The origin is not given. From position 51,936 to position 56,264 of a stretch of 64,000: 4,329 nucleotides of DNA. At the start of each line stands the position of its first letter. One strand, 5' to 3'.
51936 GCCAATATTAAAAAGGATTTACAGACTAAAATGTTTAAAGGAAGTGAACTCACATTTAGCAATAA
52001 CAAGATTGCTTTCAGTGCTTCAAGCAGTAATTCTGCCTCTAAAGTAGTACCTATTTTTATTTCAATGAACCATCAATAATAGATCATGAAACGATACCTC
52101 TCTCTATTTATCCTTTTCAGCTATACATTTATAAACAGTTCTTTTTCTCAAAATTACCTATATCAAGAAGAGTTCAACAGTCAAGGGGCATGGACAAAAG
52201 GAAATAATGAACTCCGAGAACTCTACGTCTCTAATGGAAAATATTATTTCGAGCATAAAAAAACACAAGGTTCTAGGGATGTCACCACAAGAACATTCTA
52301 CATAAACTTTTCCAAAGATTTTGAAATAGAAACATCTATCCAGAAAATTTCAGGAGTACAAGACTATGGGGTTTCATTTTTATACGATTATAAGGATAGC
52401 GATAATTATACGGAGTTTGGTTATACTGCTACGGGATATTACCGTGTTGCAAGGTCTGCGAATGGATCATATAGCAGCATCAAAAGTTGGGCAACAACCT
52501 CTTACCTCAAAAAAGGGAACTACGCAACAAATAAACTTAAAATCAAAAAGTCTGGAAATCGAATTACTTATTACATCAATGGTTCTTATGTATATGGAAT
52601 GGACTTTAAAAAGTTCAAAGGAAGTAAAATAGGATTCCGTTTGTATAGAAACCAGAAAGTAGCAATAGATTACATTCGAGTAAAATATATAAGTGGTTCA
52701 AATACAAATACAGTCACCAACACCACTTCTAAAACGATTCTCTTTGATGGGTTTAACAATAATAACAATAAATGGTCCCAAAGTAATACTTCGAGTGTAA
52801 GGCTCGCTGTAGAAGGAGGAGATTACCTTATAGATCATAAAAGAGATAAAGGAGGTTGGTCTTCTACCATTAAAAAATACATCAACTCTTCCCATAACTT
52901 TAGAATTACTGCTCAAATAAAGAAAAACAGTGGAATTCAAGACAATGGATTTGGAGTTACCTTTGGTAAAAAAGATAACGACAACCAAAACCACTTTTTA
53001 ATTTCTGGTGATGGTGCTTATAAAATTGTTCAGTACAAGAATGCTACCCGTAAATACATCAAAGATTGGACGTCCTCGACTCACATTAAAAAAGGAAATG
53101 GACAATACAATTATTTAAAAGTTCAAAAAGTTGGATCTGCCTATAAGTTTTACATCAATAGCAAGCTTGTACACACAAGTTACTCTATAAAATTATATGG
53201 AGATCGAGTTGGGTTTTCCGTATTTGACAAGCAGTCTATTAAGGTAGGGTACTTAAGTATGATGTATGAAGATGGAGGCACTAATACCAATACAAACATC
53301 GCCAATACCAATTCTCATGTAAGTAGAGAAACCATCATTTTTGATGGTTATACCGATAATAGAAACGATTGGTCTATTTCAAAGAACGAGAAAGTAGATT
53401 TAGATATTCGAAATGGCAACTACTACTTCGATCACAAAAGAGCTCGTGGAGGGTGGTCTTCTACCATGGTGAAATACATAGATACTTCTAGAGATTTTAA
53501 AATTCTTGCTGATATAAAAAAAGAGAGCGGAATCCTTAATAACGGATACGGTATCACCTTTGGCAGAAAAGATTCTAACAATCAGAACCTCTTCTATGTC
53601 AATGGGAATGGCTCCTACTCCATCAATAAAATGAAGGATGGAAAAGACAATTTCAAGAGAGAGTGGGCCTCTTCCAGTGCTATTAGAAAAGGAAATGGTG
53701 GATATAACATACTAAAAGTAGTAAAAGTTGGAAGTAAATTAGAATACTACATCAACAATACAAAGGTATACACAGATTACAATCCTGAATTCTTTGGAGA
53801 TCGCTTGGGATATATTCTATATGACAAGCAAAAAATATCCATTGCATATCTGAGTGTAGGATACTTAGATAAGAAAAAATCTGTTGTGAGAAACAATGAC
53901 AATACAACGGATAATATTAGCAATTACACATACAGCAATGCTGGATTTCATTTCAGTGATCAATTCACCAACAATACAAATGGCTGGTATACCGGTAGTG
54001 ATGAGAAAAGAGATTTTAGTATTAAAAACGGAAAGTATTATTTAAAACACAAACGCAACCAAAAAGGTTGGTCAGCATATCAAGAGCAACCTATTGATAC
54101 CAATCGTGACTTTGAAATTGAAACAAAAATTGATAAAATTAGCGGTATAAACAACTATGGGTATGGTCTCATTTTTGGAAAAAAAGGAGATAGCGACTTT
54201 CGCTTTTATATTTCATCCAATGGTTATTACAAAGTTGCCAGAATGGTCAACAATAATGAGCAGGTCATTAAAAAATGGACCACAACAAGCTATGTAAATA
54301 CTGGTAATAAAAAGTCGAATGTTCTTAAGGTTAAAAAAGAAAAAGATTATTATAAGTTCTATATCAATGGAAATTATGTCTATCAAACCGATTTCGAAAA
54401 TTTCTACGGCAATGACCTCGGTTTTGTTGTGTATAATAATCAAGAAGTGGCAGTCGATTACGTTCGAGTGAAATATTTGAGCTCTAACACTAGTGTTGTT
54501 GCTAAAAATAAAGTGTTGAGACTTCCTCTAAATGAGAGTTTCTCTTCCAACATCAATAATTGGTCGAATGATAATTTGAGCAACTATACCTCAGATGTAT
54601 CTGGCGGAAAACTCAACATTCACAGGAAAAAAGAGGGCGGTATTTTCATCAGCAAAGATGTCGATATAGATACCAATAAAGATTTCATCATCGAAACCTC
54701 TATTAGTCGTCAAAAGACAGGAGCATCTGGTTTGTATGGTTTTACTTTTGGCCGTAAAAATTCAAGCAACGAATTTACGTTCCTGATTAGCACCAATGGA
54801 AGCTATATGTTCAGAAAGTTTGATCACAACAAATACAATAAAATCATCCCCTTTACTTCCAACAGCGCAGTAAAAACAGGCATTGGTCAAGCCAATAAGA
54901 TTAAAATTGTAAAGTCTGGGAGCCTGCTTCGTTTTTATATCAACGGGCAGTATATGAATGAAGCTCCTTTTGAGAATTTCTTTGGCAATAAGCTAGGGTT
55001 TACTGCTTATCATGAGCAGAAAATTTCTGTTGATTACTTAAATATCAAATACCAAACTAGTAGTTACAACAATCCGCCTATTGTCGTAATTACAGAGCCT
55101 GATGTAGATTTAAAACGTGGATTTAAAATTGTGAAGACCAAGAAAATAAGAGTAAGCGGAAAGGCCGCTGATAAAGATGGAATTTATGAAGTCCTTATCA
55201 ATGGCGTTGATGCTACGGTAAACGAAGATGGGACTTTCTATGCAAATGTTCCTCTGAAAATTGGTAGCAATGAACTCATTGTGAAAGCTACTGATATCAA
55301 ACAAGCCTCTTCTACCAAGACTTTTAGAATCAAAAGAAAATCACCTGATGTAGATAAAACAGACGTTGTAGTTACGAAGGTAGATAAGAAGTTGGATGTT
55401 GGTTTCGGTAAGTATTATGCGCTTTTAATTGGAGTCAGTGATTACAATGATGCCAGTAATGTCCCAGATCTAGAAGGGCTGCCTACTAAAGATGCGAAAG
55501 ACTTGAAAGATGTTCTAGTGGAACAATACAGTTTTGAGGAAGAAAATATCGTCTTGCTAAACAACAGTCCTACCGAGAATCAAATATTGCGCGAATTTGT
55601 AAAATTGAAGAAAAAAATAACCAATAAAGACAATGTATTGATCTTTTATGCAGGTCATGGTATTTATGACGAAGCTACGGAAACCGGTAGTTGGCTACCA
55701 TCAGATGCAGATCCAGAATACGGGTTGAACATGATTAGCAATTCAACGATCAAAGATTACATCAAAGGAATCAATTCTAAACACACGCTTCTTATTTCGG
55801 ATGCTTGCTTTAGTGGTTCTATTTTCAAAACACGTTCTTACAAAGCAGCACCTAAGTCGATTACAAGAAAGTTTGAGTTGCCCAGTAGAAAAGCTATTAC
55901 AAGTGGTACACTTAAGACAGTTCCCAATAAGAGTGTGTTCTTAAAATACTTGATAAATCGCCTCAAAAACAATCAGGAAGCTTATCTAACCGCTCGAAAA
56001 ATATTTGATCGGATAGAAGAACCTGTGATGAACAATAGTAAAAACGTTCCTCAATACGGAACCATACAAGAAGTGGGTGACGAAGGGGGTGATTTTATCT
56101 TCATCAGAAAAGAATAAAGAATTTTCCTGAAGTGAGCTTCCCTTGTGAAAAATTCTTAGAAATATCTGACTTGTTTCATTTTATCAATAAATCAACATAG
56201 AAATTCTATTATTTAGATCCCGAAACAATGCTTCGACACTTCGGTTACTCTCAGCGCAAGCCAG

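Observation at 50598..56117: Self-contained two-gene exported cysteine-protease module: C1 papain-like peptidase-DUF4384 plus 5x lectin-like repeat-Ig-caspase giant protein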

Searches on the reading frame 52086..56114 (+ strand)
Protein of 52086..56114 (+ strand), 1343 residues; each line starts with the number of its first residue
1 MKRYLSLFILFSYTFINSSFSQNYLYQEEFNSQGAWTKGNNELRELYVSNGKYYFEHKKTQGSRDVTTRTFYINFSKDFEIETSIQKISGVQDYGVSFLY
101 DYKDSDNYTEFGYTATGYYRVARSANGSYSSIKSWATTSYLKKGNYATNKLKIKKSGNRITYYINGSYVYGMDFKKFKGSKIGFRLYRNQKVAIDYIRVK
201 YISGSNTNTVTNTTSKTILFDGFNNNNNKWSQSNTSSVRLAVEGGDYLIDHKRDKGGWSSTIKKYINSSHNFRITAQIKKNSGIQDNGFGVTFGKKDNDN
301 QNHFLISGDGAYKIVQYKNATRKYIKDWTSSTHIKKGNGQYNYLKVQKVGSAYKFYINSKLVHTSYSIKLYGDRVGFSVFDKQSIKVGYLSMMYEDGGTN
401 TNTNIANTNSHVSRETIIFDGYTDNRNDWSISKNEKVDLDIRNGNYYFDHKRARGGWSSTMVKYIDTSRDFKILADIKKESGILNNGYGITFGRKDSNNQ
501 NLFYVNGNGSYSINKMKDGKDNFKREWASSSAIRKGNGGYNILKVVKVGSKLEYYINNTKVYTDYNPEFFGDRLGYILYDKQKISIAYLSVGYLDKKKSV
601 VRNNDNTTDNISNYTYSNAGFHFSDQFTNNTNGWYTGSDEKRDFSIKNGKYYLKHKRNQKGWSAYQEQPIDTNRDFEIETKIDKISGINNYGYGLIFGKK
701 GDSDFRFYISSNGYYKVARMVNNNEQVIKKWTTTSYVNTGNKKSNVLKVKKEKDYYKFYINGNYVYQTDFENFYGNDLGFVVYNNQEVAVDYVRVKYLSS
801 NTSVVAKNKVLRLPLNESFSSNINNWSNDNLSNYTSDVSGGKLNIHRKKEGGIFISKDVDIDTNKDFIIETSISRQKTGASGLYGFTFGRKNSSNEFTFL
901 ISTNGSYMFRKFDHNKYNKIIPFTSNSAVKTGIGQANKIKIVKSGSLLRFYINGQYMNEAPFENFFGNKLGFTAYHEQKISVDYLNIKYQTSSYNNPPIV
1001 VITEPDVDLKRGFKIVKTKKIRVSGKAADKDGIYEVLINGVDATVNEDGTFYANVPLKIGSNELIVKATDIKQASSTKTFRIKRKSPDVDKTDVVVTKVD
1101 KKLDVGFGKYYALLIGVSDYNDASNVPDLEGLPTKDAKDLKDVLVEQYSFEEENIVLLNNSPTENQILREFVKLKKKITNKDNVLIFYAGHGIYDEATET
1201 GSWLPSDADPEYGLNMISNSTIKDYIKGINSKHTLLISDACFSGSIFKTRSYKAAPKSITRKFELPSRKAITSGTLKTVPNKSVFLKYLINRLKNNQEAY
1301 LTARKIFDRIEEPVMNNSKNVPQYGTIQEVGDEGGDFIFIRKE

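Call 3: search_protein_families(library=pfam, proteins=[window:52086-56114:+], max_evalue=0.1)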
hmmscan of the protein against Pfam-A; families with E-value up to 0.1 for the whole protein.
window:52086-56114:+ (1343 aa): 2 families
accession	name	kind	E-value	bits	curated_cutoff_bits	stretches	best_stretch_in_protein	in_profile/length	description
PF09136.16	Glucodextran_B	-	7.3e-10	39.1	27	1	1015-1084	13-81/83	Glucodextranase, domain B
PF06856.16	AcMNPV_Orf17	-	0.044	13.9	22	0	195-227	34-68/121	Autographa californica nuclear polyhedrosis virus (AcMNPV), Orf17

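Call 4: search_protein_families(library=ncbifam, proteins=[window:52086-56114:+], max_evalue=0.1)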
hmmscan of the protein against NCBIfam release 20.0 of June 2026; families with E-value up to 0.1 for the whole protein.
window:52086-56114:+ (1343 aa): 1 family
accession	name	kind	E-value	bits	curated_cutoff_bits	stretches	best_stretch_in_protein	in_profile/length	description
NF047832.1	caspase_w_EACC1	subfamily_domain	4e-19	69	140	1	1111-1313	2-207/211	caspase, EACC1-associated type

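Call 13: find_homologous_proteins(query=window:52086-56114:+, max_evalue=0.00001)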
Query window:52086-56114:+ (1343 aa): 169 proteins with E <= 0.00001 among 7281 candidates; the best 120 are listed.
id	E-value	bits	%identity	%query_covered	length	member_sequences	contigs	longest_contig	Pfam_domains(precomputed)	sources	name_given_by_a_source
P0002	0.0e+0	2996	100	100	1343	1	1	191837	PF09136.17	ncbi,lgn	-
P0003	0.0e+0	2609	72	99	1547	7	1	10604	PF00656.28,PF09136.17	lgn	-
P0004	0.0e+0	2561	72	98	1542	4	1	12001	-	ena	-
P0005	0.0e+0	2559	84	100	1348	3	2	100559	PF09136.17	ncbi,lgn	-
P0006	0.0e+0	2522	83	100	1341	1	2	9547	PF09136.17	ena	-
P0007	0.0e+0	2510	82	100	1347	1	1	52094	PF09136.17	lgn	-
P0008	0.0e+0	2499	69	98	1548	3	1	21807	PF00656.28,PF09136.17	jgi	-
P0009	0.0e+0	2495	82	100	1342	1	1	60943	PF09136.17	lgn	-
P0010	0.0e+0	2495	81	100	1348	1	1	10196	-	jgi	-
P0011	0.0e+0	2482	82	98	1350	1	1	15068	PF00656.28,PF09136.17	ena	-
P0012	0.0e+0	2444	81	100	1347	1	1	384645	PF09136.17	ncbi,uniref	ncbi:hypothetical protein AAON49_08045 [Pseudotenacibaculum sp. MALMAid0570]|uniref:hypothetical pro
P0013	0.0e+0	2438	68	99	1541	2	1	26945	PF09136.17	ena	-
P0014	0.0e+0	2429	80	99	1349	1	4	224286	PF00656.28,PF09136.17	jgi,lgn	jgi:hypothetical protein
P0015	0.0e+0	2415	79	100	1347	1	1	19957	PF09136.17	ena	-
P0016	0.0e+0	2414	80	98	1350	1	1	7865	PF09136.17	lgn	-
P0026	0.0e+0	2293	75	100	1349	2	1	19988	PF00656.28,PF09136.17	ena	-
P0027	0.0e+0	2279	75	99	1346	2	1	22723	PF00656.28,PF09136.17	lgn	-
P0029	0.0e+0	2265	75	98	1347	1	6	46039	PF00656.28,PF09136.17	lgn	-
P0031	0.0e+0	2244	73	100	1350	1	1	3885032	PF00656.28,PF09136.17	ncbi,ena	-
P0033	0.0e+0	2214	72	100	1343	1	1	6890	PF09136.17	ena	-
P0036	0.0e+0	2014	54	98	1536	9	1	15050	PF00656.28,PF09136.17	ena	-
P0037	0.0e+0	1996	68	99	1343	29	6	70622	PF09136.17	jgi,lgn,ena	-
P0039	0.0e+0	1937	57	98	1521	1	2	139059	PF00656.28,PF09136.17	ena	-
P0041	0.0e+0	1871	52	99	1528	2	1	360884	PF00656.28,PF09136.17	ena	-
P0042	0.0e+0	1856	63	99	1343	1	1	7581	PF00656.28,PF09136.17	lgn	-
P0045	0.0e+0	1804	57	99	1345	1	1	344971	PF00656.28,PF09136.17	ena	-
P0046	0.0e+0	1803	56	99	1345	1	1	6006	PF00656.28,PF09136.17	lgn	-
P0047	0.0e+0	1800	56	99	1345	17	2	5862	PF00656.28,PF09136.17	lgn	-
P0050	0.0e+0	1764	51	98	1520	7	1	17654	PF00656.28,PF09136.17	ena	-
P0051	0.0e+0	1730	52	98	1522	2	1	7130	PF00656.28,PF09136.17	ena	-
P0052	0.0e+0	1718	56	100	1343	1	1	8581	PF09136.17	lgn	-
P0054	0.0e+0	1639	56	98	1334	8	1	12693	PF00656.28,PF09136.17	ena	-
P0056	0.0e+0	1630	57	98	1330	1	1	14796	PF00656.28,PF09136.17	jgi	-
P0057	0.0e+0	1602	55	99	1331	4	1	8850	PF00656.28,PF09136.17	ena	-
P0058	0.0e+0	1597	55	98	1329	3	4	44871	PF00656.28,PF09136.17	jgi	-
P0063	0.0e+0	1534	81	63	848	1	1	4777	PF00656.28,PF09136.17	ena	-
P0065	0.0e+0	1524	60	84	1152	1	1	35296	PF00656.28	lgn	-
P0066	0.0e+0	1524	53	99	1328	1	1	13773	PF00656.28,PF09136.17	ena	-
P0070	0.0e+0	1491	53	100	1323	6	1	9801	PF00656.28,PF09136.17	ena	-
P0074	0.0e+0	1480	51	100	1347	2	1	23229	PF00656.28,PF09136.17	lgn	-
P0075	0.0e+0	1474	56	83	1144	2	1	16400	PF00656.28,PF09136.17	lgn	-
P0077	0.0e+0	1457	52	100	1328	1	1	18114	PF00656.28,PF09136.17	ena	-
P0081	0.0e+0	1438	51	100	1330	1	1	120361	PF00656.28,PF09136.17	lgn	-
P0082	0.0e+0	1434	52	99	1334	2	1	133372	PF00656.28,PF09136.17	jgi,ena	-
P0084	0.0e+0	1415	51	84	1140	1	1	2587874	PF00656.28,PF09136.17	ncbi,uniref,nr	ncbi:hypothetical protein KCTC32516_01921 [Polaribacter huanghezhanensis]|uniref:caspase family prot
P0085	0.0e+0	1410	53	83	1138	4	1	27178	PF00656.28,PF09136.17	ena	-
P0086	0.0e+0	1403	51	99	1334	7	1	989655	PF00656.28,PF09136.17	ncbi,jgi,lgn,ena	-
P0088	0.0e+0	1397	54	83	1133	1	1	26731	PF00656.28,PF09136.17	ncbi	-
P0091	0.0e+0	1392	50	100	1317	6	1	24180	PF00656.28,PF09136.17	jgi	-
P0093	0.0e+0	1391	50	99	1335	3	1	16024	PF00656.28,PF09136.17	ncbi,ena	-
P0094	0.0e+0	1391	55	84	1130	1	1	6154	PF00656.28,PF20407.6,PF09136.17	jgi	-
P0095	0.0e+0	1390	50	100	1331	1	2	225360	PF00656.28,PF15603.12,PF09136.17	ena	-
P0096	0.0e+0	1380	53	83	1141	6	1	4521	PF00656.28,PF09136.17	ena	-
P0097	0.0e+0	1372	49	100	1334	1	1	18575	PF00656.28,PF09136.17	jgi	jgi:hypothetical protein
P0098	0.0e+0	1368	50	100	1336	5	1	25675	PF00656.28,PF09136.17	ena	-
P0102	0.0e+0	1358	54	83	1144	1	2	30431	PF00656.28,PF09136.17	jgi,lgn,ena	-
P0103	0.0e+0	1358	49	100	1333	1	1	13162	PF00656.28,PF09136.17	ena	-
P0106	0.0e+0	1352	49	99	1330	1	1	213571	PF00656.28,PF09136.17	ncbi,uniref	ncbi:caspase family protein [Polaribacter uvawellassae]|uniref:caspase family protein n=1 Tax=Polari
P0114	0.0e+0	1326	48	84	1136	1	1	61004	PF00656.28,PF09136.17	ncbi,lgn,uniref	ncbi:MAG: caspase family protein [Polaribacter sp.]|uniref:caspase family protein n=1 Tax=Polaribact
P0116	0.0e+0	1319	52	83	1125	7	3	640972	PF00656.28,PF09136.17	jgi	jgi:hypothetical protein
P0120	0.0e+0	1301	48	84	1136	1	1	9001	PF00656.28,PF09136.17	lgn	-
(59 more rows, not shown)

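Call 15: find_related_loci(query=window:52086-56114:+, collection=genome_contigs, flank=8000)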
Query window:52086-56114:+ (1343 aa) in genome_contigs; peptide patterns used: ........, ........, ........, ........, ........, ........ (x = any residue, [..] = any of these).
93 stretches matched a pattern; 5 encode a relative of the query (tblastn E <= 1e-3); 5 distinct loci.
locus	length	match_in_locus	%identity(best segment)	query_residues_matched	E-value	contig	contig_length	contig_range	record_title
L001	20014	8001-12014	83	5-1342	0e+0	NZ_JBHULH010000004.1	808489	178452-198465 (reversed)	Pseudotenacibaculum haliotis strain KCTC 52127 platanus_K_default_4, whole genome shotgun sequence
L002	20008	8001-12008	67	9-1342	0e+0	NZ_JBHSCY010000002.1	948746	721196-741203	Polaribacter marinivivus strain CECT 8655 velvet_auto_83_2, whole genome shotgun sequence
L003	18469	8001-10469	64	4-1001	0e+0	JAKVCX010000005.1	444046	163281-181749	MAG: Tenacibaculum sp. isolate ALOHA_ZT_65 ZT-Tenacibaculum-1_5, whole genome shotgun sequence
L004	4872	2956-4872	57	24-1002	0e+0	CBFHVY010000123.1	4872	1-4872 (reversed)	MAG: Flavobacteriaceae bacterium isolate Co_bin_158_permissive genome assembly, contig: Co_bin_158_permissive_c130, whol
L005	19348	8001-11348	50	21-1343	0e+0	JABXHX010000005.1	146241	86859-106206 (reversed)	MAG: Flavobacteriaceae bacterium isolate HF-Dia11 c_000000007338, whole genome shotgun sequence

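Call 39: find_encoding_contigs(protein=P0116, flank=8000, max_places=2)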
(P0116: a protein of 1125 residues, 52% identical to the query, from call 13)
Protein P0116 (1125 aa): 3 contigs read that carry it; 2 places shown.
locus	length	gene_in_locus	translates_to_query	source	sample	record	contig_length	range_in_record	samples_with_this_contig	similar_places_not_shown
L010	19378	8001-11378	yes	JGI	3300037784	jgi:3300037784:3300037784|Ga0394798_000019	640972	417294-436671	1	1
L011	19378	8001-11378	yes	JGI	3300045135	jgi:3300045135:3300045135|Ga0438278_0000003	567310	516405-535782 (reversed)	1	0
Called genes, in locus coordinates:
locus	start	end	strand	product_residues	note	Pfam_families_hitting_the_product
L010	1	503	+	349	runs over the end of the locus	PF05893:LuxC (weak)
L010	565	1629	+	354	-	PF00266:Aminotran_5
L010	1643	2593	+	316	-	PF00389:2-Hacid_dh, PF02826:2-Hacid_dh_C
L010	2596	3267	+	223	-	PF01168:Ala_racemase_N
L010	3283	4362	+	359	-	PF00929:RNase_T, PF13482:RNase_H_2 (faint), PF21762:DEDDh_C (weak)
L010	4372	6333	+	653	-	PF12969:DUF3857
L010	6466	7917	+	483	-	PF00112:Peptidase_C1, PF13529:Peptidase_C39_2 (weak), PF14326:DUF4384 (weak)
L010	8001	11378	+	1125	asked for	PF09136:Glucodextran_B (weak), PF00656:Peptidase_C14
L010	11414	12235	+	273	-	PF00520:Ion_trans, PF07885:Ion_trans_2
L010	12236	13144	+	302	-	PF01745:IPT, PF01715:IPPT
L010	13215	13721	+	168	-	PF03938:OmpH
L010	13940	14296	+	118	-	-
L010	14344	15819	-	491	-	PF00478:IMPDH, PF00571:CBS, PF00977:His_biosynth (faint), PF03060:NMO, PF01070:FMN_dh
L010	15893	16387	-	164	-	PF27139:Aq_1264_TM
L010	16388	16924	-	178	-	PF04205:FMN_bind (weak)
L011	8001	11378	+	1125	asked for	PF09136:Glucodextran_B (weak), PF00656:Peptidase_C14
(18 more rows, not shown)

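Call 40: find_encoding_contigs(protein=P0041, flank=8000, max_places=2)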
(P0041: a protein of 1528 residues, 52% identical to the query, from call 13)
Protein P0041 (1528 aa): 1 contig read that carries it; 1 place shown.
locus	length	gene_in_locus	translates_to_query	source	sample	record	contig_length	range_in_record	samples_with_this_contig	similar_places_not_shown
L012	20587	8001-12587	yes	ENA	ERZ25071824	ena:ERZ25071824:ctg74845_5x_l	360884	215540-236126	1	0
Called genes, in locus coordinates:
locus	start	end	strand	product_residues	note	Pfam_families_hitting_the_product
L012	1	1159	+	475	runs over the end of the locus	PF12679:ABC2_membrane_2, PF12698:ABC2_membrane_3 (weak), PF12040:DUF3526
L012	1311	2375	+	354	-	PF00266:Aminotran_5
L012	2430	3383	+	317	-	PF00389:2-Hacid_dh, PF02826:2-Hacid_dh_C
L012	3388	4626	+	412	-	PF06245:DUF1015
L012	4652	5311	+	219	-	PF01168:Ala_racemase_N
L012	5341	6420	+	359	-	PF00929:RNase_T, PF13482:RNase_H_2 (faint), PF21762:DEDDh_C (weak)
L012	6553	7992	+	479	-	PF00112:Peptidase_C1, PF14326:DUF4384 (weak)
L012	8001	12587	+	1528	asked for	PF09136:Glucodextran_B (weak), PF00656:Peptidase_C14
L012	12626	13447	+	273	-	PF00520:Ion_trans, PF07885:Ion_trans_2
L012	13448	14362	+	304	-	PF01745:IPT, PF01715:IPPT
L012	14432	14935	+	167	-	PF03938:OmpH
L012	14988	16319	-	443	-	PF01882:DUF58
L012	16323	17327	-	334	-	PF00493:MCM (weak), PF20030:bpMoxR, PF00004:AAA (weak), PF07726:AAA_3, PF07728:AAA_5, PF17863:AAA_lid_2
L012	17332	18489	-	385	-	PF14258:DUF4350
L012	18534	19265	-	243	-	-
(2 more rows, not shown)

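Call 53: search_protein_families(library=padloc, proteins=[window:52086-56114:+], max_evalue=0.01)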
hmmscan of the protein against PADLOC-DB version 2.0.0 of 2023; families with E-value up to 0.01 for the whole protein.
window:52086-56114:+ (1343 aa): 1 family
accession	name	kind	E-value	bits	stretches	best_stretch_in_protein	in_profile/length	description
PDLC02987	caspase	-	7.2e-15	53.1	1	1110-1245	3-129/453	-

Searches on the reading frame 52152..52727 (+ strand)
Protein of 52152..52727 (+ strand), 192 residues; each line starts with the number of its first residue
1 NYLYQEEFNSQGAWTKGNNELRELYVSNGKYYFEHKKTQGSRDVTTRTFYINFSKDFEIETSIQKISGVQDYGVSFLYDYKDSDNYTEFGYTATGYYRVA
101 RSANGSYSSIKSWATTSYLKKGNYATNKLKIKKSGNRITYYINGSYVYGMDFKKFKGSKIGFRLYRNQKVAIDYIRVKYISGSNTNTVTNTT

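Call 8: search_protein_families(library=pfam, proteins=[window:52152-52727:+], max_evalue=10)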
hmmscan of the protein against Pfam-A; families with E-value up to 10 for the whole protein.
seq(192 aa): 3 families
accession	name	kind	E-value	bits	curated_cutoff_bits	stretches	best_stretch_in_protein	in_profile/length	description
PF06439.18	3keto-disac_hyd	-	0.0034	17.9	26.8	1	12-177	12-186/187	3-keto-disaccharide hydrolase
PF14014.11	DUF4230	-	0.064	13.8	27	1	115-160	11-58/148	Protein of unknown function (DUF4230)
PF23214.1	SH3_CYT4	-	1.4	9.1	27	0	91-120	35-64/73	Mitochondrial protein cyt-4 SH3 domain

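Call 22: search_solved_structures(query=A1, max_evalue=1, show_alignments=1)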
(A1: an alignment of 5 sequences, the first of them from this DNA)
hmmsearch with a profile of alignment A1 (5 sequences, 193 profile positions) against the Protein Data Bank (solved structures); distinct sequences matched with E-value up to 1: 5.
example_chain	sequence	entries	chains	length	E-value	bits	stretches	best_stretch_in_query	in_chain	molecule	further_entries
4b1l_A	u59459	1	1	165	0.011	18.8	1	56-170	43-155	LEVANASE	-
4azz_A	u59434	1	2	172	0.011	18.7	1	56-170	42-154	LEVANASE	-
4b1m_A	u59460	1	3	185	0.012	18.7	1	56-170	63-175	LEVANASE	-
1e0r_B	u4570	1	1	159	0.18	14.8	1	70-123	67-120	THERMOSOME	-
3aq1_B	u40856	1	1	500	0.29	14.1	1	73-122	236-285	Thermosome subunit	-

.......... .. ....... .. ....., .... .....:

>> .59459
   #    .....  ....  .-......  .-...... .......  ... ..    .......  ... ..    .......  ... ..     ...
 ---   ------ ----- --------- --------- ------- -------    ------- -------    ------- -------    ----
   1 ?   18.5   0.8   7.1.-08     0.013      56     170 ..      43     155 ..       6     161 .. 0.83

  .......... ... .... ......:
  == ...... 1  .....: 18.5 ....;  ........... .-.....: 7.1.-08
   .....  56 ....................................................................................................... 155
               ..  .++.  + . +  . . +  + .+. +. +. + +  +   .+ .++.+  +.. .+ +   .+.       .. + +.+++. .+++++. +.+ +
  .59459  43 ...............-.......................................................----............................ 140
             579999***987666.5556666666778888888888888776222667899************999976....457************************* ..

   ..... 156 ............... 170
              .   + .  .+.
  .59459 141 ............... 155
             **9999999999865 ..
